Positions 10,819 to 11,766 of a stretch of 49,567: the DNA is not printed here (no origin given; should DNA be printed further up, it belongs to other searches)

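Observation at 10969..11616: Tandem two-domain DsrC-like protein that keeps CysB but lacks the catalytic C-terminal CysA arm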

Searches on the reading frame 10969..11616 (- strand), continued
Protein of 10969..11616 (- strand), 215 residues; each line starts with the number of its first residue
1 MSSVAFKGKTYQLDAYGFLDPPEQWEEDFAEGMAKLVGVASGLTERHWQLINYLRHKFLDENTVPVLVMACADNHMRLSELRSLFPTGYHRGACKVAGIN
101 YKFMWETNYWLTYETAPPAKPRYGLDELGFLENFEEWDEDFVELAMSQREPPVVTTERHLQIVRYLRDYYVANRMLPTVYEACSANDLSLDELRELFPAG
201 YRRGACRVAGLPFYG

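Call 22: predict_structure(alignment_id=A2)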
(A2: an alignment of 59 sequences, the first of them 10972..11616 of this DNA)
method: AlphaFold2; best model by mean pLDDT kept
length: 215 residues; sequences in the alignment: 59
mean_pLDDT: 90.1   pTM: 0.77
mean pLDDT of the five models: 90.1, 89.0, 88.9, 87.6, 86.1
residues with pLDDT >= 90: 139; 70-90: 69; 50-70: 7; < 50: 0
segments of 3 or more residues with pLDDT < 50: none
pLDDT, mean of each block of 10 residues (from residue 1): 89 93 96 89 95 97 91 93 85 94 88 69 85 90 85 89 96 94 95 93 93 77
secondary structure, 60 per line:
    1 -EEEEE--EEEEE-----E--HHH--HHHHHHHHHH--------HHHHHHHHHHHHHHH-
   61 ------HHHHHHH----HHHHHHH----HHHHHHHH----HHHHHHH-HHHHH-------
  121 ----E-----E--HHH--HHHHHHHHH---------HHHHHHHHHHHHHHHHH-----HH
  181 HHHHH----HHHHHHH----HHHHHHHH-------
elements in order: E2-6 E9-13 H27-36 H45-59 H67-73 H78-84 H89-96 H101-107 H109-113 H139-147 H157-173 H179-185 H190-196 H201-208

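Call 25: search_protein_representatives(protein=window:10969-11613:-)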
Query: 214 residues. Proteins with E-value up to 0.001 (for the whole library): 594; up to 1e-10: 157; up to 1e-30: 32. The best 150 are listed.
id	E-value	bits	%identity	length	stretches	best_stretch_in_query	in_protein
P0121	4.9e-79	281.5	55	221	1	3-213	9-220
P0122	1.1e-65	237.9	65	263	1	12-175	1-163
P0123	1.1e-53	198.6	49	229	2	2-99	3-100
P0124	9.2e-51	189.0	44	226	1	2-210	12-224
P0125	2.5e-50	187.7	40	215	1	2-210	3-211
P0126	1.1e-48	182.2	56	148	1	67-212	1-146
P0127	4.0e-48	180.4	58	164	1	2-128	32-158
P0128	3.0e-47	177.6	39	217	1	8-211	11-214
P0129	2.9e-46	174.4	46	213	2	5-101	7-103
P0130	6.6e-44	166.6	41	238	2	3-110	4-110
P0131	9.5e-43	162.8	38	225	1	3-212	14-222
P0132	1.1e-42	162.6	43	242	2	8-99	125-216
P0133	3.1e-41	157.9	37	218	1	4-210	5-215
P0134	6.3e-40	153.6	38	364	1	10-210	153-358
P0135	1.3e-38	149.4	64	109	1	6-100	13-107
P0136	6.1e-38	147.1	39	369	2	116-212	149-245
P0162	4.5e-26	108.3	32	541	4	4-211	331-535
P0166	4.4e-25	105.1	44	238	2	5-110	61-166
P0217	3.3e-14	69.5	58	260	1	83-142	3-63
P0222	7.9e-14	68.3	36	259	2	12-86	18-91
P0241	1.1e-12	64.6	37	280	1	12-98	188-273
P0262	2.1e-11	60.4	44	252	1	11-99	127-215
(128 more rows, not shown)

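Call 26: fold_search(model_id=the predicted structure, library=pdb)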
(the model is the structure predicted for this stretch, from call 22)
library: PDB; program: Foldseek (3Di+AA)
matches with E <= 10: 141; with E <= 0.001: 6
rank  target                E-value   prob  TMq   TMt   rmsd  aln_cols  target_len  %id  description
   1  3or2_C                2.8e-07  1.00  0.41  0.83   1.3        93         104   35  Crystal structure of dissimilatory sulfite reductase II (DsrII) (released 2010-09-22)
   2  3or1_C                4.5e-07  1.00  0.41  0.84   1.3        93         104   36  Crystal structure of dissimilatory sulfite reductase I (DsrI) (released 2010-09-22)
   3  2v4j_C                4.7e-07  1.00  0.41  0.83   3.9       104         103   33  THE CRYSTAL STRUCTURE OF Desulfovibrio vulgaris DISSIMILATORY SULFITE REDUCTASE BOUND TO DsrC PROVIDES NOVEL INSIGHTS  (released 2008-12-02)
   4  2xsj_C                1.2e-06  1.00  0.41  0.82   1.2        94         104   36  Structure of desulforubidin from Desulfomicrobium norvegicum (released 2011-08-24)
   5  1sau                  1.9e-05  1.00  0.39  0.70   2.1        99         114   40  The Gamma subunit of the dissimilatory sulfite reductase (DsrC) from Archaeoglobus fulgidus at 1.1 A resolution (released 2005-02-15)
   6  1ji8_MODEL_1_A        5.4e-05  1.00  0.41  0.76   2.0        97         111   36  Solution Structure of Pyrobaculum Aerophilum DsrC/gamma subunit of dissimilatory sulfite reductase (released 2001-12-05)
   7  1yx3_MODEL_1_A        1.1e-03  1.00  0.39  0.72   2.1       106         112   31  NMR structure of Allochromatium vinosum DsrC: Northeast Structural Genomics Consortium target OP4 (released 2005-04-19)
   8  7syb                  1.0e-02  1.00  0.37  0.72   2.1        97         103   24  Crystal Structure of sulfurtransferase (DsrC family protein) from Acinetobacter baumannii (released 2021-12-08)
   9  9dvu_G                2.6e-01  0.18  0.23  0.17  14.9       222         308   14  CryoEM structure of RpaA bound to PkaiBC DNA and Syn7942 RNAP-SigA holoenzyme (released 2025-10-15)
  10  7kin_F                3.5e-01  0.16  0.23  0.18  13.8       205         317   12  Mycobacterium tuberculosis WT RNAP transcription open promoter complex with WhiB7 promoter (released 2021-04-21)
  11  9dvs_G                3.5e-01  0.13  0.21  0.20  14.6       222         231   13  CryoEM structure of Syn7942 RNAP-SigA holoenzyme (released 2025-10-15)
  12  8r3m_F                5.8e-01  0.10  0.22  0.17  14.0       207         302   12  Mycobacterium smegnatis RNA polymerase transcription initiation complex with SigmaA, RbpA, HelD N-terminal, CO and PCh (released 2024-10-02)
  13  8dy9_F                5.8e-01  0.10  0.22  0.18  13.3       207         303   12  Streptomyces venezuelae RNAP unconstrained open promoter complex with WhiA and WhiB transcription factors (released 2023-03-01)
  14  6eyd_F                6.1e-01  0.11  0.24  0.24  13.6       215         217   12  Structure of Mycobacterium smegmatis RNA polymerase Sigma-A holoenzyme (released 2018-12-12)
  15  9e86_F                6.5e-01  0.09  0.21  0.16  14.7       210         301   10  De Novo Mycobacterium tuberculosis transcription initiation promoter complex with 5-mer RNA and open Beta' clamp (RNA  (released 2025-10-01)
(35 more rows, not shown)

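Call 27: search_solved_structures(query=window:10972-11616:-, show_alignments=4, max_evalue=0.01)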
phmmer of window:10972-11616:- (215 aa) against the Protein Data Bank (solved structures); distinct sequences matched with E-value up to 0.01: 7.
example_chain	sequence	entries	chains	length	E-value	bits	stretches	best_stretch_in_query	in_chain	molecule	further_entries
1sau_A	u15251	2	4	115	7e-16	61.9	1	123-212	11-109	sulfite reductase, desulfoviridin-type subunit gamma | sulfite reductase, desulfoviridin-type subunit gamma (dsvC)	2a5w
1ji8_A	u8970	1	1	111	5.4e-15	58.9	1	7-99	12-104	dissimilatory siroheme-sulfite reductase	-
2xsj_C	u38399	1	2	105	6.1e-15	58.8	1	123-212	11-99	SULFUR RELAY PROTEIN, TUSE/DSRC/DSVC FAMILY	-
3or1_C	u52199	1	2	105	1.2e-13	54.5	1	122-212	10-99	Sulfite reductase gama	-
3or2_C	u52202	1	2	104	2.8e-13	53.3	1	122-212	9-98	Sulfite redcutase subunit gama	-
2v4j_C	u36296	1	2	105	6.5e-13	52.1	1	123-212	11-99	SULFITE REDUCTASE, DISSIMILATORY-TYPE SUBUNIT GAMMA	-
1yx3_A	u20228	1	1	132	5.5e-08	36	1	122-212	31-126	hypothetical protein DsrC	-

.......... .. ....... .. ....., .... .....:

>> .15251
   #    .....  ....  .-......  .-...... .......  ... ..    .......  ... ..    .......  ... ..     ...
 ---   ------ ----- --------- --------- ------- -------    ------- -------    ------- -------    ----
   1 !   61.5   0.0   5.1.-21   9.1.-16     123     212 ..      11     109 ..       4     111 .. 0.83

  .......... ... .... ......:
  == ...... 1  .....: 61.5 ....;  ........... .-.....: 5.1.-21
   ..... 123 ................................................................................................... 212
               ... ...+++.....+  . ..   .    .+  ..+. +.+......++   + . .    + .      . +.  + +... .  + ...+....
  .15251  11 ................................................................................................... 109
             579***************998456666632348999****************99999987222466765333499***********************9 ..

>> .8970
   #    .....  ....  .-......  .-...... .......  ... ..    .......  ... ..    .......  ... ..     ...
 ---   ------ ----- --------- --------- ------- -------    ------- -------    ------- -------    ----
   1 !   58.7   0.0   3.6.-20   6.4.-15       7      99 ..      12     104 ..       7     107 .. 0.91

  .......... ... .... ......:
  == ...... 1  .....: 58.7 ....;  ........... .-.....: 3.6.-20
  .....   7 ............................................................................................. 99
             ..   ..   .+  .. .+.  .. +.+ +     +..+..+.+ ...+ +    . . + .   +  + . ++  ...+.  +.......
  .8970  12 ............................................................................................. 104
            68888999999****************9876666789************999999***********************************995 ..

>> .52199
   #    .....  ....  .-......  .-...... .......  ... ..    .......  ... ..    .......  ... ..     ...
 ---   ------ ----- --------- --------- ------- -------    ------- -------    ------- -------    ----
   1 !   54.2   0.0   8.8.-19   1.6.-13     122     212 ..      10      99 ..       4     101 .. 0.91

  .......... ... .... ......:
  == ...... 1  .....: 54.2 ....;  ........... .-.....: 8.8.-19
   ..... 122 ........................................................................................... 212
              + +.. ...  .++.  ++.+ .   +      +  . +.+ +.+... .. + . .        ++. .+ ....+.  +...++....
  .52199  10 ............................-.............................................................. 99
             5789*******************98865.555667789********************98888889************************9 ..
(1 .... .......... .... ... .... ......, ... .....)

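Call 39: search_protein_families(library=ncbifam, proteins=[window:10972-11616:-], max_evalue=0.001)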
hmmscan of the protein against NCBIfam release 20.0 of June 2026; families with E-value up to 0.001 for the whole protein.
window:10972-11616:- (215 aa): 2 families
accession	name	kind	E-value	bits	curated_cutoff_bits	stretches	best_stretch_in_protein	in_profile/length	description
TIGR03342.1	dsrC_tusE_dsvC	subfamily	5.4e-30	103.9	53.5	2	5-99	2-101/108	TusE/DsrC/DsvC family sulfur relay protein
NF008562.0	PRK11508.1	equivalog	1.3e-16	60.7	191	2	5-100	3-103/109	sulfurtransferase TusE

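Call 42: find_encoding_contigs(protein=P0124, flank=7000, max_places=2)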
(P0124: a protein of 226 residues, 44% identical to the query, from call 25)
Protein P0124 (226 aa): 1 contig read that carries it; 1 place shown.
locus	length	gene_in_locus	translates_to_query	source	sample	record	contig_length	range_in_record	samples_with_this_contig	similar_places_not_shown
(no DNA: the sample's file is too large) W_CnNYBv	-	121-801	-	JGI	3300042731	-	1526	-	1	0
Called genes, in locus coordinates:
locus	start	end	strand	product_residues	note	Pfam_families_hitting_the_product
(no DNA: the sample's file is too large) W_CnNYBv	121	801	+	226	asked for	PF04358:DsrC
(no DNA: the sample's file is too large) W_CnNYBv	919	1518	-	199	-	PF08031:BBE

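Call 43: find_encoding_contigs(protein=P0125, flank=7000, max_places=2)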
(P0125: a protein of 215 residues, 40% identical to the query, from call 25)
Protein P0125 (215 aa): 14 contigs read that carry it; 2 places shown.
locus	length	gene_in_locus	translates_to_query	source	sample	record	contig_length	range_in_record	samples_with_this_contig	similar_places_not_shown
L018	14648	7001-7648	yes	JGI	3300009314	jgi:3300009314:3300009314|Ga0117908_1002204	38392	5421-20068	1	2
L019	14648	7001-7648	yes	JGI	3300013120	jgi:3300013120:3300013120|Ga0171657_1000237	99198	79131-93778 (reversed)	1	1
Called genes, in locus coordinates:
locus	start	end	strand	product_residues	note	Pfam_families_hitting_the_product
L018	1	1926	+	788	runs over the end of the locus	PF07944:Beta-AFase-like_GH127_cat, PF20736:Glyco_hydro127M, PF20737:Glyco_hydro127C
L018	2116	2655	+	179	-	PF12844:HTH_19 (weak), PF13560:HTH_31, PF01381:HTH_3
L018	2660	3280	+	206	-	PF08843:AbiEii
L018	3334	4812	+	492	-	PF00884:Sulfatase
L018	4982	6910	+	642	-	PF01839:FG-GAP (faint), PF13517:FG-GAP_3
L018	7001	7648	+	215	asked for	PF04358:DsrC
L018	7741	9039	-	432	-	PF12838:Fer4_7 (faint), PF13183:Fer4_8, PF13237:Fer4_10 (faint), PF13534:Fer4_17, PF02754:CCG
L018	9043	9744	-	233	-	PF02665:Nitrate_red_gam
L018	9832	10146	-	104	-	PF04358:DsrC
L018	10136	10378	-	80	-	-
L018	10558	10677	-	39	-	-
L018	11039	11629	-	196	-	-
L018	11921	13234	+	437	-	PF01011:PQQ (faint), PF13360:PQQ_2, PF13570:Beta-prop_ACSF4 (faint)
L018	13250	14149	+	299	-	-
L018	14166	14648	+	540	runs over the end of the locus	-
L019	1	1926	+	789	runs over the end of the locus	PF07944:Beta-AFase-like_GH127_cat, PF20736:Glyco_hydro127M, PF20737:Glyco_hydro127C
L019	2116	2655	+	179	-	PF12844:HTH_19 (weak), PF13560:HTH_31, PF01381:HTH_3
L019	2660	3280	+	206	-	PF08843:AbiEii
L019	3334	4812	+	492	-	PF00884:Sulfatase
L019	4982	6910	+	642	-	PF01839:FG-GAP (faint), PF13517:FG-GAP_3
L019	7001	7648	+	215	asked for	PF04358:DsrC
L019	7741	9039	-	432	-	PF12838:Fer4_7 (faint), PF13183:Fer4_8, PF13237:Fer4_10 (faint), PF13534:Fer4_17, PF02754:CCG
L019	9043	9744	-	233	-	PF02665:Nitrate_red_gam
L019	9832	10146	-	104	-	PF04358:DsrC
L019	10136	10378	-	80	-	-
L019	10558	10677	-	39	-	-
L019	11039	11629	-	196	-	-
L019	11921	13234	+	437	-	PF01011:PQQ (faint), PF13360:PQQ_2, PF13570:Beta-prop_ACSF4 (faint)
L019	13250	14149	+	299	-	-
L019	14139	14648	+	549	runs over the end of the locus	-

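Call 44: find_encoding_contigs(protein=P0133, flank=7000, max_places=2)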
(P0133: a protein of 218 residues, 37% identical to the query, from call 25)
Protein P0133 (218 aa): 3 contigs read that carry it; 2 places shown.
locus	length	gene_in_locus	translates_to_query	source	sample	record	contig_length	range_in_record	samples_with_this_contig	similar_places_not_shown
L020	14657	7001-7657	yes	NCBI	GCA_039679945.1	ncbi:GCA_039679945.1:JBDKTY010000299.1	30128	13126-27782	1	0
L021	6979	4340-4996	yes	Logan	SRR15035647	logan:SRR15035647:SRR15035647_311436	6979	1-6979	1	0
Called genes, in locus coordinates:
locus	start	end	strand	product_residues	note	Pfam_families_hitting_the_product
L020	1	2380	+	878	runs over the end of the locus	PF02861:Clp_N, PF23569:NBD_SMAX1, PF00004:AAA, PF17871:AAA_lid_9, PF07724:AAA_2, PF00004:AAA, PF07728:AAA_5, PF10431:ClpB_D2-small, +10 more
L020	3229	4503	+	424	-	PF04101:Glyco_tran_28_C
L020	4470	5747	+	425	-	PF20706:GT4-conflict (faint), PF00534:Glycos_transf_1, PF13692:Glyco_trans_1_4, PF13524:Glyco_trans_1_2 (weak)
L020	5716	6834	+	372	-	PF13692:Glyco_trans_1_4, PF00534:Glycos_transf_1, PF13524:Glyco_trans_1_2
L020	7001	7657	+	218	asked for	PF04358:DsrC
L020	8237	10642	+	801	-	PF02743:dCache_1, PF00989:PAS (faint), PF12860:PAS_7 (faint), PF13188:PAS_8 (faint), PF08448:PAS_4 (faint), PF07568:HisKA_2, PF02518:HATPase_c, PF13581:HATPase_c_2 (weak), +1 more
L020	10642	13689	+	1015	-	PF00072:Response_reg, PF13185:GAF_2, PF01590:GAF, PF13185:GAF_2, PF00989:PAS, PF08448:PAS_4, PF13188:PAS_8, PF13426:PAS_9, +4 more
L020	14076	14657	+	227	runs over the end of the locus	PF00072:Response_reg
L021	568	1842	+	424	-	PF04101:Glyco_tran_28_C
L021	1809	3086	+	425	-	PF20706:GT4-conflict (faint), PF00534:Glycos_transf_1, PF13692:Glyco_trans_1_4, PF13524:Glyco_trans_1_2 (weak)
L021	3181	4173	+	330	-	PF13692:Glyco_trans_1_4, PF00534:Glycos_transf_1, PF13524:Glyco_trans_1_2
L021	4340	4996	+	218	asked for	PF04358:DsrC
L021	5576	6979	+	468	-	?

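Call 45: find_encoding_contigs(protein=P0129, flank=7000, max_places=2)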
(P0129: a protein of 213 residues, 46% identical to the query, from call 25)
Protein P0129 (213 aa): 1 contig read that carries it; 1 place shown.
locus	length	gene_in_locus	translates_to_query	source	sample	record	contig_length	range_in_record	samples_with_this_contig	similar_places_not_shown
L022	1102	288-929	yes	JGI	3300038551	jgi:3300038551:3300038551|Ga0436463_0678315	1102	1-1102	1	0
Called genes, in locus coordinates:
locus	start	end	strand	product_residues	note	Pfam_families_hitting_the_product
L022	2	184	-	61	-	?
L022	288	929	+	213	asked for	PF04358:DsrC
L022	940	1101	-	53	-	?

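Call 51: search_protein_families(library=pfam, proteins=[P0134, P0136, P0162, P0241, P0262, P0166, P0122, P0217, P0222, P0132], max_evalue=0.01)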
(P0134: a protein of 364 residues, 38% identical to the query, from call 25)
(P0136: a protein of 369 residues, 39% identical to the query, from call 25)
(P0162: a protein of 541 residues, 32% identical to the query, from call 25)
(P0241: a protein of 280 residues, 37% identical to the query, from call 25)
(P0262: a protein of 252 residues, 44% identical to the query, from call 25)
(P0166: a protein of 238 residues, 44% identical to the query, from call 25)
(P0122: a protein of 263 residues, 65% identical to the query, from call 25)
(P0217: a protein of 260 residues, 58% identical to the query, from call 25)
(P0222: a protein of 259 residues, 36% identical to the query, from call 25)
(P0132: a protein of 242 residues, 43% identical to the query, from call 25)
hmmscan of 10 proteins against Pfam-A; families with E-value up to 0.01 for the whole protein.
P0134 (364 aa): 3 families
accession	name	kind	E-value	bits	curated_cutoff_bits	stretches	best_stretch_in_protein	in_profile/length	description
PF04358.19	DsrC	-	2e-35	121.9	24.9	2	154-242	8-101/107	DsrC like protein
PF02082.26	Rrf2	-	2e-34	119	30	1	2-133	1-128/132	Iron-dependent Transcriptional regulator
PF01726.22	LexA_DNA_bind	-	0.00012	22.2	23.7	0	301-335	3-37/65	LexA DNA binding domain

P0136 (369 aa): 3 families
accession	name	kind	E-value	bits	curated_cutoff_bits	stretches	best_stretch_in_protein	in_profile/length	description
PF04358.19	DsrC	-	8.4e-40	136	24.9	2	154-244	6-101/107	DsrC like protein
PF02082.26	Rrf2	-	4.3e-36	124.4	30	1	2-135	1-130/132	Iron-dependent Transcriptional regulator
PF03444.21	HrcA_DNA-bdg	-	2.5e-05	24.3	21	1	2-67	2-66/79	Winged helix-turn-helix transcription repressor, HrcA DNA-binding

P0162 (541 aa): 2 families
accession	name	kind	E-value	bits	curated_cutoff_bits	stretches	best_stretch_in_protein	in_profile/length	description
PF04358.19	DsrC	-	1.1e-125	412.2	24.9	5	436-536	2-102/107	DsrC like protein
PF08519.17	RFC1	-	1.1e-08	35.7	23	0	132-173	101-146/158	Replication factor RFC1 C terminal domain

P0241 (280 aa): 1 family
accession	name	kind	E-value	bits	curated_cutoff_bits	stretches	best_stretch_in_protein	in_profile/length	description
PF04358.19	DsrC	-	2.4e-37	128.1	24.9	1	183-280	4-107/107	DsrC like protein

P0262 (252 aa): 1 family
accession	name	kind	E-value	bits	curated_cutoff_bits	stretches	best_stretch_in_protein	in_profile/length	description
PF04358.19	DsrC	-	5.8e-24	85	24.9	1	126-216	7-102/107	DsrC like protein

P0166 (238 aa): 1 family
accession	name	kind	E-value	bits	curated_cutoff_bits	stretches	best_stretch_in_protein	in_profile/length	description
PF04358.19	DsrC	-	4.2e-21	75.8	24.9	1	61-155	2-101/107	DsrC like protein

P0122 (263 aa): 1 family
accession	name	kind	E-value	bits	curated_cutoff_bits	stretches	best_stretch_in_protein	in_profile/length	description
PF04358.19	DsrC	-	1.4e-24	87.1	24.9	2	2-86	10-100/107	DsrC like protein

P0217 (260 aa): 1 family
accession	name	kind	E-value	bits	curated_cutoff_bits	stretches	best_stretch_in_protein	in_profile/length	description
PF04358.19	DsrC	-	0.0039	18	24.9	0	3-19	85-101/107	DsrC like protein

P0222 (259 aa): 2 families
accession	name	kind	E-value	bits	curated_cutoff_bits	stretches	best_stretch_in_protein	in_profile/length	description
PF04358.19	DsrC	-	1.1e-36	125.9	24.9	2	164-250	9-103/107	DsrC like protein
PF19141.5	DUF5824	-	0.00032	21.3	25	0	215-254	57-96/127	Family of unknown function (DUF5824)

P0132 (242 aa): 1 family
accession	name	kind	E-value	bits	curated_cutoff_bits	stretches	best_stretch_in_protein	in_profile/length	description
PF04358.19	DsrC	-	2.6e-39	134.4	24.9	2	6-100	2-102/107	DsrC like protein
